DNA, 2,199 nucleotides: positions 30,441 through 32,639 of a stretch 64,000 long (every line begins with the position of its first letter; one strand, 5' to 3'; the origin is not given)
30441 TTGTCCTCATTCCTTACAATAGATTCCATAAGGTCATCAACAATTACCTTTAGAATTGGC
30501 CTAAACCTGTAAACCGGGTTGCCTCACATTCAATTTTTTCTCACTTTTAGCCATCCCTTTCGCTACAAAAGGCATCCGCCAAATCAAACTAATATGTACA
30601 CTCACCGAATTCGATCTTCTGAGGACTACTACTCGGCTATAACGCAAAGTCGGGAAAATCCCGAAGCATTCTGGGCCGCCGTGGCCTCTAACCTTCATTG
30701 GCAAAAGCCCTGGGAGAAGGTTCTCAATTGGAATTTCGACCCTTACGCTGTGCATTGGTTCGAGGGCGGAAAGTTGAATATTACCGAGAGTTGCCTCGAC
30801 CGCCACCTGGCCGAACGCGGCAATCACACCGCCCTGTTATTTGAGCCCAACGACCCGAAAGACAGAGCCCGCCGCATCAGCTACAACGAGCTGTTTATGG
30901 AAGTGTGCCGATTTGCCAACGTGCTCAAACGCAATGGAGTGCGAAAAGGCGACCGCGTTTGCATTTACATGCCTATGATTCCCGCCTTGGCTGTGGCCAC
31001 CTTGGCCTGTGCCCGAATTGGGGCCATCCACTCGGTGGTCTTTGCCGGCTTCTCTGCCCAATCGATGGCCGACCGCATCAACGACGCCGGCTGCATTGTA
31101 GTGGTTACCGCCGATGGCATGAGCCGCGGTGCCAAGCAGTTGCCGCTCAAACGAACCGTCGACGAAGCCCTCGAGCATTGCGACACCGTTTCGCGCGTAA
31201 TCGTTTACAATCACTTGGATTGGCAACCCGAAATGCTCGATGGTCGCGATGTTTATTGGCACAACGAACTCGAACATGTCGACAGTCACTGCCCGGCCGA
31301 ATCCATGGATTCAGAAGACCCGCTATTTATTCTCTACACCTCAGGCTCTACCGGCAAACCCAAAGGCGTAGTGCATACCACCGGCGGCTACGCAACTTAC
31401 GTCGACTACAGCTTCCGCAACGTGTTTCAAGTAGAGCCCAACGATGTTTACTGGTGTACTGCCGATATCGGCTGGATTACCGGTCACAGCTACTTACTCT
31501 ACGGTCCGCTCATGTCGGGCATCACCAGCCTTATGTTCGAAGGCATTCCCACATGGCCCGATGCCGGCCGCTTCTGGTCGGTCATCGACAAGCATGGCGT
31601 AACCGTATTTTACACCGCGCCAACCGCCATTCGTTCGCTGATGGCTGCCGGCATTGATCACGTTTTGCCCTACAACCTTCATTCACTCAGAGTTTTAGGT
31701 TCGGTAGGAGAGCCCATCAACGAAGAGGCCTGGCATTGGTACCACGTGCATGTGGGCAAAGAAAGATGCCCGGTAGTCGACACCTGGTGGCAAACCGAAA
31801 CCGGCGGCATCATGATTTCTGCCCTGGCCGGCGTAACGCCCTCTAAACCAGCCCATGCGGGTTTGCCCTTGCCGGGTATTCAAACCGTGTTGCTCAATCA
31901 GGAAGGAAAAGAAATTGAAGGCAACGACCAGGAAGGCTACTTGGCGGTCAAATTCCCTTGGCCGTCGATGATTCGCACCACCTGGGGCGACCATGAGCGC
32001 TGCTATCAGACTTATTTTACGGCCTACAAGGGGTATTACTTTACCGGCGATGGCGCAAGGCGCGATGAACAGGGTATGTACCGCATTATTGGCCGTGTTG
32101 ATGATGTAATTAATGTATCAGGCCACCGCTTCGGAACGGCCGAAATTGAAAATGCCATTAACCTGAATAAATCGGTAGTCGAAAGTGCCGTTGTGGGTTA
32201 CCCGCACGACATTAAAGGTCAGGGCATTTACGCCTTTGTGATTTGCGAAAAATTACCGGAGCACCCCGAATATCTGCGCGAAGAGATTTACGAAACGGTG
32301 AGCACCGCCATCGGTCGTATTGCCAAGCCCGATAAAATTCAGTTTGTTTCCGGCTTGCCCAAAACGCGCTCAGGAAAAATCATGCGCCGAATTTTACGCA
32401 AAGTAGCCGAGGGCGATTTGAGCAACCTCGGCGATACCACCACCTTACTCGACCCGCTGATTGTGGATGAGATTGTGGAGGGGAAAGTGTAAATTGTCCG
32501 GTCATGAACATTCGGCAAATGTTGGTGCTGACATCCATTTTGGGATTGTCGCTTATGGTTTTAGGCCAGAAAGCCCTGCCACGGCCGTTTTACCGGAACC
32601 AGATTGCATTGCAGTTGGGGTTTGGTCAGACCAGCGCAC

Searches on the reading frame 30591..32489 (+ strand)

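Call 53: search_protein_families(library=pfam, proteins=[window:30591-32489:+], max_evalue=0.01)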
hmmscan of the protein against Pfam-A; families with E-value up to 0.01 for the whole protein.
window:30591-32489:+ (633 aa): 3 families
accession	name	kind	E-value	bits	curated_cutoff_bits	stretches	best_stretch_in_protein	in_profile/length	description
PF00501.34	AMP-binding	-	1.5e-87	294.4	29.9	1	70-456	2-377/384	AMP-binding enzyme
PF13193.12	AMP-binding_C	-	1.4e-20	74.4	24.5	1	518-596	1-76/76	AMP-binding enzyme C-terminal domain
PF16177.11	ACAS_N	-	9.5e-20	70.6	27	1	13-68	1-55/55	Acetyl-coenzyme A synthetase N-terminus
